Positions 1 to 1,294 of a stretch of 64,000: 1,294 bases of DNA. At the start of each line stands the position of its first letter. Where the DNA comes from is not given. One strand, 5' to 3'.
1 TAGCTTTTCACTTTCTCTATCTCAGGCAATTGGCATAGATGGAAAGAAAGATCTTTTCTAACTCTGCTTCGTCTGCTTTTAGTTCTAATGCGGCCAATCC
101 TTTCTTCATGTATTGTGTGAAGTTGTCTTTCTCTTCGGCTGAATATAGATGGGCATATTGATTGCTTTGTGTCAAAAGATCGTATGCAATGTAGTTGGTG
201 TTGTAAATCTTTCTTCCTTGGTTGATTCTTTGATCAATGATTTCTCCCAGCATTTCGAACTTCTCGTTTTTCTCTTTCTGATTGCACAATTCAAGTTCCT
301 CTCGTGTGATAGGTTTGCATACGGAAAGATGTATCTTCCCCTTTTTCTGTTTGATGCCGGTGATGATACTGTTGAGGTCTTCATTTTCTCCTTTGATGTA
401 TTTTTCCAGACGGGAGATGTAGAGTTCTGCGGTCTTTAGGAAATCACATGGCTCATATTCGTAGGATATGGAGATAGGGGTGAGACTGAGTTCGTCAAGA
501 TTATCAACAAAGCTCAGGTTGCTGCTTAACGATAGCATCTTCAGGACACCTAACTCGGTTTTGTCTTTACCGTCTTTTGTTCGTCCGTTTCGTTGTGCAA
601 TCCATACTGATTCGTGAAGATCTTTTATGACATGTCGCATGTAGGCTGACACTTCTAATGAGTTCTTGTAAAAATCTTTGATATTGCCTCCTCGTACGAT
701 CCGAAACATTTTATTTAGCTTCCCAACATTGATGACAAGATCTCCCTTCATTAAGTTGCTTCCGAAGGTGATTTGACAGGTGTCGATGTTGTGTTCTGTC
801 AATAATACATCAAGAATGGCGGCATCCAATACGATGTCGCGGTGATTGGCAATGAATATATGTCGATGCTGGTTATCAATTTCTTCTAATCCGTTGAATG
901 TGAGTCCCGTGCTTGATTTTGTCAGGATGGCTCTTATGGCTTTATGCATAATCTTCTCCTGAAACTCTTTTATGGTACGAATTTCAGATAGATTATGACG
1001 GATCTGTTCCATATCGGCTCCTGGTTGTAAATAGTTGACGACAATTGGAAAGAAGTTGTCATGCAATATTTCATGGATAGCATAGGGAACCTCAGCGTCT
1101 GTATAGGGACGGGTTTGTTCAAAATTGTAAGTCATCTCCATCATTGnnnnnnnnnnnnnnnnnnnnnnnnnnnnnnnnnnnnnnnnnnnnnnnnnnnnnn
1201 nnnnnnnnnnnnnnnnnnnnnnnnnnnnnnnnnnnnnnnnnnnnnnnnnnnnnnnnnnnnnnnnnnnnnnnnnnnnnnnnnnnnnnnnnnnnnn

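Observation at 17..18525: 18.5-kb, 20-gene co-directional operon: aryl-polyene/flexirubin-like type II PKS-lipid assembly line with non-canonical gene content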

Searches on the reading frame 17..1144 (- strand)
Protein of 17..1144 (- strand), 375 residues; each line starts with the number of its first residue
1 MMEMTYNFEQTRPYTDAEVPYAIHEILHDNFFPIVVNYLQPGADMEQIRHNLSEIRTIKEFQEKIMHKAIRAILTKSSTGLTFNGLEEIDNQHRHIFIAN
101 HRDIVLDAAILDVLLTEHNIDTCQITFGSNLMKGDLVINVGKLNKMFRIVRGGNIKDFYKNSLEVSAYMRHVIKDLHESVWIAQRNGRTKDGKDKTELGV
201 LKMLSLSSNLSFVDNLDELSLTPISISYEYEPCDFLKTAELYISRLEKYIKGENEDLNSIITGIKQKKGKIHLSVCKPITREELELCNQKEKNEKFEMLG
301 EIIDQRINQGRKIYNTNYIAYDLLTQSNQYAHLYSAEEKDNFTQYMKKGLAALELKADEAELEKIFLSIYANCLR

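Call 5: search_protein_families(library=pfam, proteins=[window:17-1144:-], max_evalue=0.01)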
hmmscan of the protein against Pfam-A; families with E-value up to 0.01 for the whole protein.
window:17-1144:- (375 aa): 1 family
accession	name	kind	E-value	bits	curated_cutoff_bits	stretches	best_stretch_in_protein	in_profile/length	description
PF01553.26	Acyltransferase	-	7.6e-05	23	23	1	82-160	3-72/132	Acyltransferase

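Call 7: search_protein_families(library=ncbifam, proteins=[window:17-1144:-], max_evalue=0.001)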
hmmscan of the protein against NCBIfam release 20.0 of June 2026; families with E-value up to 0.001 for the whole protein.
window:17-1144:- (375 aa): 0 families

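Call 8: find_encoding_contigs(protein=window:17-1144:-, flank=10000, max_places=6)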
Protein window:17-1144:- (375 aa): no gene with exactly this product is on record in the collection.

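Call 19: find_related_loci(query=window:17-1144:-, collection=genome_contigs, flank=10000)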
Query window:17-1144:- (375 aa) in genome_contigs; peptide patterns used: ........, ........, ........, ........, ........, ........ (x = any residue, [..] = any of these).
231 stretches matched a pattern; 175 encode a relative of the query (tblastn E <= 1e-3); the best 80 are kept; 80 distinct loci.
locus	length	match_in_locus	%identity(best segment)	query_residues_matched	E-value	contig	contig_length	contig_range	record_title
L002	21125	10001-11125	96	1-375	0e+0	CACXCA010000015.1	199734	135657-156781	MAG: uncultured Bacteroidales bacterium isolate RUG11121 genome assembly, contig: RUG11121_asm_15, whole genome shotgun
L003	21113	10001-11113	74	2-372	0e+0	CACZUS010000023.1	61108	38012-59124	MAG: uncultured Bacteroidales bacterium isolate RUG12969 genome assembly, contig: RUG12969_asm_23, whole genome shotgun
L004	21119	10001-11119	74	2-374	0e+0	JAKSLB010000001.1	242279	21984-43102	MAG: Paludibacteraceae bacterium isolate Horse_feces88 MAG088_1, whole genome shotgun sequence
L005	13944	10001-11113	72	2-372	0e+0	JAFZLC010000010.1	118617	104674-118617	MAG: Paludibacteraceae bacterium isolate RGIG7865 Water_buffalos_Reticulum-4__c200651, whole genome shotgun sequence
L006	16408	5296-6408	73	2-372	0e+0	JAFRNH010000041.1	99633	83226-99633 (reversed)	MAG: Paludibacteraceae bacterium isolate RGIG2625 Goat_Omasum-1__c281343, whole genome shotgun sequence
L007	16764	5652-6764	72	1-371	0e+0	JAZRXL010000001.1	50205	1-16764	MAG: Paludibacteraceae bacterium isolate T1900044951_TA20190004.MAGScoT_cleanbin_000002 SGB_3654_k141_1492606, whole gen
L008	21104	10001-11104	66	5-372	2e-174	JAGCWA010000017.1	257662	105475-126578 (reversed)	MAG: Paludibacteraceae bacterium isolate RGIG10174 Yak_Rumen-4__c795376, whole genome shotgun sequence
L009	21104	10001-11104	66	5-372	3e-174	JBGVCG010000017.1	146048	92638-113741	MAG: Paludibacteraceae bacterium isolate ruminal_MAG_39 ruminal_MAG_39_contig_0017, whole genome shotgun sequence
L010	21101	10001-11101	66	6-372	3e-173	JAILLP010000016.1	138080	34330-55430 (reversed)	MAG: Paludibacteraceae bacterium isolate RUI231 k141_5209840_flag=0_multi=104.9925_len=138080, whole genome shotgun sequ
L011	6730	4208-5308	66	6-372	4e-173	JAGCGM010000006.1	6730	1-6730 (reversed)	MAG: Paludibacteraceae bacterium isolate RGIG9770 Yak_Omasum-5__c13380, whole genome shotgun sequence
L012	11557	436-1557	63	1-374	5e-171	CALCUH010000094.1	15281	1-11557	MAG TPA_asm: uncultured Bacteroidales bacterium isolate SRR6425797_bin.114_CONCOCT_v1.1_MAG genome assembly, contig: ERZ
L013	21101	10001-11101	65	6-372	9e-171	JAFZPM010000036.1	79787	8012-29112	MAG: Paludibacteraceae bacterium isolate RGIG7979 Water_buffalos_Rumen-1__c931538, whole genome shotgun sequence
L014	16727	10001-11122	64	1-374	7e-171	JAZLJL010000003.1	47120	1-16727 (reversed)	MAG: Paludibacteraceae bacterium isolate T1900044966_TA20190028.MAGScoT_cleanbin_000001 SGB_3986_k141_1405943, whole gen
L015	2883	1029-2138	65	2-372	2e-179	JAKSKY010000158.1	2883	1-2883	MAG: Paludibacteraceae bacterium isolate Horse_feces85 MAG085_158, whole genome shotgun sequence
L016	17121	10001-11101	65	6-372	8e-166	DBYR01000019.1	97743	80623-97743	MAG TPA_asm: Bacteroidales bacterium UBA1181 UBA1181_contig_9015, whole genome shotgun sequence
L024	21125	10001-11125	66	1-375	1e-157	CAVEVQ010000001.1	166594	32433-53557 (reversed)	Bacteroidaceae bacterium isolate G02649-L1_cleanbin_000004 genome assembly, contig: Spades_G02649-L1_contig_20, whole ge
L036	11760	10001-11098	56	8-375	4e-139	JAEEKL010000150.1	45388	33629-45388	MAG: Bacteroidales bacterium isolate Tb.RUG.192 k141_7371802_flag=0_multi=35.0302_len=45388, whole genome shotgun sequen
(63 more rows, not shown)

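Call 21: search_protein_families(library=pfam, proteins=[L002:11410-11943:-, L002:11981-12460:-, L002:12857-15046:+, L002:15214-16122:+, L002:16129-16587:+, L002:16607-17173:+, L002:17313-18962:-, L002:19347-19838:+, L002:19875-21101:+], max_evalue=0.001)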
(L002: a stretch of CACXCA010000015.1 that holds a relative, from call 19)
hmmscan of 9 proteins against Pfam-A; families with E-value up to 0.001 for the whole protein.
L002:11410-11943:- (177 aa): 0 families

L002:11981-12460:- (159 aa): 0 families

L002:12857-15046:+ (729 aa): 1 family
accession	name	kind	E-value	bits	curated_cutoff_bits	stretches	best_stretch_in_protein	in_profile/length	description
PF03030.21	H_PPase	-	1.6e-272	906.4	29.7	1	14-719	2-645/645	Inorganic H+ pyrophosphatase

L002:15214-16122:+ (302 aa): 3 families
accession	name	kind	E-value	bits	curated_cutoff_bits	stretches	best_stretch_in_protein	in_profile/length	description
PF02729.26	OTCace_N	-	1.1e-46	159.1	29.9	1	4-141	1-147/148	Aspartate/ornithine carbamoyltransferase, carbamoyl-P binding domain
PF00185.30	OTCace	-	1.1e-30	107.2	29.4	1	149-297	2-155/157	Aspartate/ornithine carbamoyltransferase, Asp/Orn binding domain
PF21377.3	MurD_N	-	0.00038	20.9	24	1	151-209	1-57/76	MurD N-terminal domain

L002:16129-16587:+ (152 aa): 2 families
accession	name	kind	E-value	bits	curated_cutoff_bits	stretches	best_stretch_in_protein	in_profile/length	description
PF01948.23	PyrI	-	6.4e-31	106.9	25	1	7-97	1-92/93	Aspartate carbamoyltransferase regulatory chain, allosteric domain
PF02748.20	PyrI_C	-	4.3e-18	65.3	23.4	1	105-149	4-48/48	Aspartate carbamoyltransferase regulatory chain, metal binding domain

L002:16607-17173:+ (188 aa): 1 family
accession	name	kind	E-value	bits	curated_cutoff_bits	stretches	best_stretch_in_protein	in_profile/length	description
PF01613.24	Flavin_Reduct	-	1.2e-30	107.1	27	1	12-173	4-152/153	Flavin reductase like domain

L002:17313-18962:- (549 aa): 1 family
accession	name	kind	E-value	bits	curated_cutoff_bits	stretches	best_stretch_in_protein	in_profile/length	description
PF00209.24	SNF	-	2.4e-55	188.7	27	2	133-467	153-484/524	Sodium:neurotransmitter symporter family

L002:19347-19838:+ (163 aa): 2 families
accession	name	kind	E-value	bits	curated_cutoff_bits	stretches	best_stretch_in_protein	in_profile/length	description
PF00929.31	RNase_T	-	1.6e-20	74.7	24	1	6-156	2-161/164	Exonuclease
PF16473.11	Rv2179c-like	-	1.5e-17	64.3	27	1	5-162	3-176/177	3'-5' exoribonuclease Rv2179c-like domain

L002:19875-21101:+ (408 aa): 1 family
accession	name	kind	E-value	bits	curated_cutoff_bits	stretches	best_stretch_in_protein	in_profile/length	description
PF13308.11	YARHG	-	3.1e-10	40.3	27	1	324-375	27-78/85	YARHG domain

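Call 33: search_protein_families(library=pfam, proteins=[L003:5852-7534:+, L036:4481-5980:+, L036:6081-7370:+, L036:7418-7789:+, L008:806-4033:+, L008:4224-6434:+, L008:6652-7800:+, L003:2242-5952:+], max_evalue=0.001)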
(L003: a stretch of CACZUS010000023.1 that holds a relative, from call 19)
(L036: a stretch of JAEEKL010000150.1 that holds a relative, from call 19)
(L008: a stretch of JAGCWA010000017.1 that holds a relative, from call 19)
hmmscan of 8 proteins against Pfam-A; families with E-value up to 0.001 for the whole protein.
L003:5852-7534:+ (560 aa): 4 families
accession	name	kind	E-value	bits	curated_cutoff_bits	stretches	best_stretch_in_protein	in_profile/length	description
PF00722.28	Glyco_hydro_16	-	1.3e-18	67.5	22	1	156-314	22-161/175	Glycosyl hydrolases family 16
PF03935.22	SKN1_KRE6_Sbg1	-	1.2e-08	34.3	30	1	84-199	112-222/501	Beta-glucan synthesis-associated protein SKN1/KRE6/Sbg1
PF14200.12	RicinB_lectin_2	-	0.00011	23.3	25.6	0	378-444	11-76/89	Ricin-type beta-trefoil lectin domain-like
PF00652.28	Ricin_B_lectin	-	0.00054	20.6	29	0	344-424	5-89/126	Ricin-type beta-trefoil lectin domain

L036:4481-5980:+ (499 aa): 10 families
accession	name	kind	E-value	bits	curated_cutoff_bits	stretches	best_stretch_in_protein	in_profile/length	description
PF01593.30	Amino_oxidase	-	1.1e-19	71.5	19.8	1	15-314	1-295/443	Flavin containing amine oxidoreductase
PF13450.12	NAD_binding_8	-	1.8e-15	57.4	21.9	1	10-76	1-67/68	NAD(P)-binding Rossmann-like domain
PF01266.30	DAO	-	2.6e-08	34.2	27.9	1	7-42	1-37/353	FAD dependent oxidoreductase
PF03486.20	HI0933_like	-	4.5e-08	33.3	50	0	7-41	2-36/244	HI0933-like protein Rossmann domain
PF00890.30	FAD_binding_2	-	1.2e-07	31.7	20.4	1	7-44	1-38/414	FAD binding domain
PF07992.20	Pyr_redox_2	-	7.2e-07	29.4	26.1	0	6-44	1-41/291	Pyridine nucleotide-disulphide oxidoreductase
PF00996.24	GDI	-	2e-05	23.8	23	1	3-42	2-41/436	GDP dissociation inhibitor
PF01946.23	Thi4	-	3.4e-05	23.7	26.2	1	6-43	18-56/235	Thi4 family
PF12831.13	FAD_oxidored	-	0.00031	20.6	27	0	7-44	1-38/416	FAD dependent oxidoreductase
PF00070.33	Pyr_redox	-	0.00042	21.2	22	0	220-259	41-81/82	Pyridine nucleotide-disulphide oxidoreductase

L036:6081-7370:+ (429 aa): 2 families
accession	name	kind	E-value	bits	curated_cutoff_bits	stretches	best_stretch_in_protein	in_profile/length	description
PF02310.24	B12-binding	-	2.1e-07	31.2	32.1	1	29-117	20-119/121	B12 binding domain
PF04055.27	Radical_SAM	-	0.00021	22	29.5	0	267-309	124-166/166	Radical SAM superfamily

L036:7418-7789:+ (123 aa): 0 families

L008:806-4033:+ (1075 aa): 10 families
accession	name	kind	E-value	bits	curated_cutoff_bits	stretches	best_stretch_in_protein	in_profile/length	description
PF02786.22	CPSase_L_D2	-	1.4e-99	332.3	19.8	2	129-332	1-210/211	Carbamoyl-phosphate synthase L chain, ATP binding domain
PF25596.1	CPSase_L_D1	-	2.1e-90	298.9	27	2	9-125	3-117/118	Carbamoyl phosphate synthase preATP-grasp domain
PF02787.25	CPSase_L_D3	-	2.3e-28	98.4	26.6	1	419-498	2-79/80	Carbamoyl-phosphate synthetase large chain, oligomerisation domain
PF02142.27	MGS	-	4.2e-22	78.5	24.1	1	958-1047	2-94/94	MGS-like domain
PF02222.28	ATP-grasp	-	2e-21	76.9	27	2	683-847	2-162/179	ATP-grasp domain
PF07478.18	Dala_Dala_lig_C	-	3e-19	69.8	24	2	154-300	26-174/204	D-ala D-ala ligase C-terminus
PF15632.11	ATPgrasp_Ter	-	5.7e-12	46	29.1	1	753-885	6-122/131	ATP-grasp in the biosynthetic pathway with Ter operon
PF01071.24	GARS_A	-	1.7e-09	38.2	27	0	135-273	7-157/194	Phosphoribosylglycinamide synthetase, ATP-grasp (A) domain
PF08443.16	RimK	-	3.4e-06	27.2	21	0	674-762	1-86/188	RimK-like ATP-grasp domain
PF02655.19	ATP-grasp_3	-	0.00023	21.7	23.2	0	129-303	3-158/160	ATP-grasp domain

L008:4224-6434:+ (736 aa): 3 families
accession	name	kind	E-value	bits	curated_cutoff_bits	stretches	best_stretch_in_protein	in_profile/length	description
PF21294.4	Polysacc_lyase_14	-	2.2e-39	135.9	27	1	74-268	5-214/215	Polysaccharide lyase 14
PF14099.13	Polysacc_lyase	-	4.9e-05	23.8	29.9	1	187-239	136-185/210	Polysaccharide lyase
PF18962.6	Por_Secre_tail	-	0.00016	22.3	27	0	666-732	1-72/75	Secretion system C-terminal sorting domain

L008:6652-7800:+ (382 aa): 6 families
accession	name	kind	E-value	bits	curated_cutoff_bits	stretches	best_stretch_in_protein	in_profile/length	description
PF00534.26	Glycos_transf_1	-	2.6e-34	118.6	26.4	1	192-357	2-170/172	Glycosyl transferases group 1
PF13692.12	Glyco_trans_1_4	-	1.4e-28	100.4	27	1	206-344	2-142/142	Glycosyl transferases group 1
PF13439.12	Glyco_transf_4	-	2.8e-20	73.5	28.5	1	24-182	2-168/170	Glycosyltransferase Family 4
PF13579.12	Glyco_trans_4_4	-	7e-17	62.7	29.7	1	24-179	1-158/158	Glycosyl transferase 4-like domain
PF13477.12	Glyco_trans_4_2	-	7.2e-12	46.1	23.4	1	30-156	13-139/139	Glycosyl transferase 4-like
PF20706.3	GT4-conflict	-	2.8e-05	23.7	26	1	22-364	10-376/385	Family 4 Glycosyltransferase in conflict systems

L003:2242-5952:+ (1236 aa): 2 families
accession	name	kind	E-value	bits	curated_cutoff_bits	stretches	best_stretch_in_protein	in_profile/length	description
PF01553.26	Acyltransferase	-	3.1e-20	72.8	23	1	885-1004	3-131/132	Acyltransferase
PF03176.21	MMPL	-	8.6e-13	48.4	20.5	1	235-414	106-299/333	MMPL family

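Call 49: search_protein_families(library=pfam, proteins=[L024:11627-12352:+, L024:12547-13389:-, L024:13600-15246:+, L024:7354-8595:+, L024:4792-7293:+, L024:3372-4391:+, L024:2655-3365:+, L024:1316-2650:+, L024:2-1303:+], max_evalue=0.001)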
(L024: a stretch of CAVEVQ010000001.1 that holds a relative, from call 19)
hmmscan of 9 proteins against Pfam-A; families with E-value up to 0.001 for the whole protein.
L024:11627-12352:+ (241 aa): 4 families
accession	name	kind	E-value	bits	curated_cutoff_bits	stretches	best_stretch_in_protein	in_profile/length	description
PF00535.33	Glycos_transf_2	-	5.3e-29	101.7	23.3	1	3-168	1-167/168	Glycosyl transferase family 2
PF13641.12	Glyco_tranf_2_3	-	8.8e-12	46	27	1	2-182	3-190/230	Glycosyltransferase like family 2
PF10111.15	Glyco_tranf_2_2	-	5.5e-11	42.9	27.3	1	4-111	4-108/276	Glycosyltransferase like family 2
PF13704.12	Glyco_tranf_2_4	-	0.0002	22.3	27.5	1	30-95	20-82/98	Glycosyl transferase family 2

L024:12547-13389:- (280 aa): 4 families
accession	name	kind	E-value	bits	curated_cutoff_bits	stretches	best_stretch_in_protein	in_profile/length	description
PF00535.33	Glycos_transf_2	-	1.3e-10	41.9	23.3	1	23-191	10-167/168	Glycosyl transferase family 2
PF13641.12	Glyco_tranf_2_3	-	3.6e-08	34.1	27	1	60-239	57-222/230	Glycosyltransferase like family 2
PF13632.12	Glyco_trans_2_3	-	2.4e-06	27.9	27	1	174-255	71-139/198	Glycosyl transferase family group 2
PF13506.12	Glyco_transf_21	-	0.00058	19.8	21.7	1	175-232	101-158/174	Glycosyl transferase family 21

L024:13600-15246:+ (548 aa): 1 family
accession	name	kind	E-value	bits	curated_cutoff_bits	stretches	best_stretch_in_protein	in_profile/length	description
PF22842.2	Pel9A-like_beta_helix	-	4.5e-05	23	25.2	1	207-308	173-279/370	Pel9A-like, right handed beta helix region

L024:7354-8595:+ (413 aa): 2 families
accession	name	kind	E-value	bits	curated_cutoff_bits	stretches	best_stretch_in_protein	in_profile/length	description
PF07687.19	M20_dimer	-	4.6e-17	62.4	21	1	213-309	2-103/107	Peptidase dimerisation domain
PF01546.33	Peptidase_M20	-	1.7e-11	44.9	24.6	1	145-407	34-204/206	Peptidase family M20/M25/M40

L024:4792-7293:+ (833 aa): 3 families
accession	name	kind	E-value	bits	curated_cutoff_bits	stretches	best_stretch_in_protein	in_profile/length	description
PF01131.25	Topoisom_bac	-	3.4e-117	392.4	35.1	2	138-499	2-364/411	DNA topoisomerase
PF13368.11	Toprim_C_rpt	-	4.8e-47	158.1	22.3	3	669-718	4-53/57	Topoisomerase C-terminal repeat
PF01751.28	Toprim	-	3.8e-22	78.7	23.1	1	15-123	2-96/96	Toprim domain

L024:3372-4391:+ (339 aa): 7 families
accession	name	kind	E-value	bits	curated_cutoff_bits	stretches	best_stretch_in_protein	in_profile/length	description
PF05496.18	RuvB_N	-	6.4e-78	260.4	27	1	21-179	1-159/159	Holliday junction DNA helicase RuvB P-loop domain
PF17864.7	AAA_lid_4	-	1.9e-29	101.7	27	1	182-255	1-74/74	RuvB AAA lid domain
PF05491.19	RuvB_C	-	2.1e-27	95.3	24.7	1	257-326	2-71/72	RuvB C-terminal winged helix domain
PF00004.35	AAA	-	2.6e-19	70.4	21.2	1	56-179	1-129/131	ATPase family associated with various cellular activities (AAA)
PF07726.17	AAA_3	-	9.4e-05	22.7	27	0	55-135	1-93/131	ATPase family associated with various cellular activities (AAA)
PF07728.20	AAA_5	-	0.00017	22.1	22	0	101-172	63-138/139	AAA domain (dynein-related subfamily)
PF13401.12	AAA_22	-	0.00018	22.2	27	0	55-77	7-29/130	AAA domain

L024:2655-3365:+ (236 aa): 1 family
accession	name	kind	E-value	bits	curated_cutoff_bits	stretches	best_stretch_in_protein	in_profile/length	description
PF08713.17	DNA_alkylation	-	3.8e-56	190.6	21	1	8-223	2-213/213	DNA alkylation repair enzyme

L024:1316-2650:+ (444 aa): 1 family
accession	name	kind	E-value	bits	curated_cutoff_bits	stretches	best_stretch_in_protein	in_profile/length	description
PF01553.26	Acyltransferase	-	2.6e-17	63.3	23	1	29-167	2-130/132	Acyltransferase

L024:2-1303:+ (433 aa): 2 families
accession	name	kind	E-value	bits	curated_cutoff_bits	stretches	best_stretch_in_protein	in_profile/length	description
PF00999.27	Na_H_Exchanger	-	3.1e-08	33.3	26.2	1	4-129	255-369/375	Sodium/hydrogen exchanger, transmembrane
PF00582.32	Usp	-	9.3e-05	23.4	24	1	181-281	29-140/141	Universal stress protein family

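Call 60: search_solved_structures(query=window:17-1144:-, max_evalue=1, show_alignments=1)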
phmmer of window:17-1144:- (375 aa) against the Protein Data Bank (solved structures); distinct sequences matched with E-value up to 1: 0.
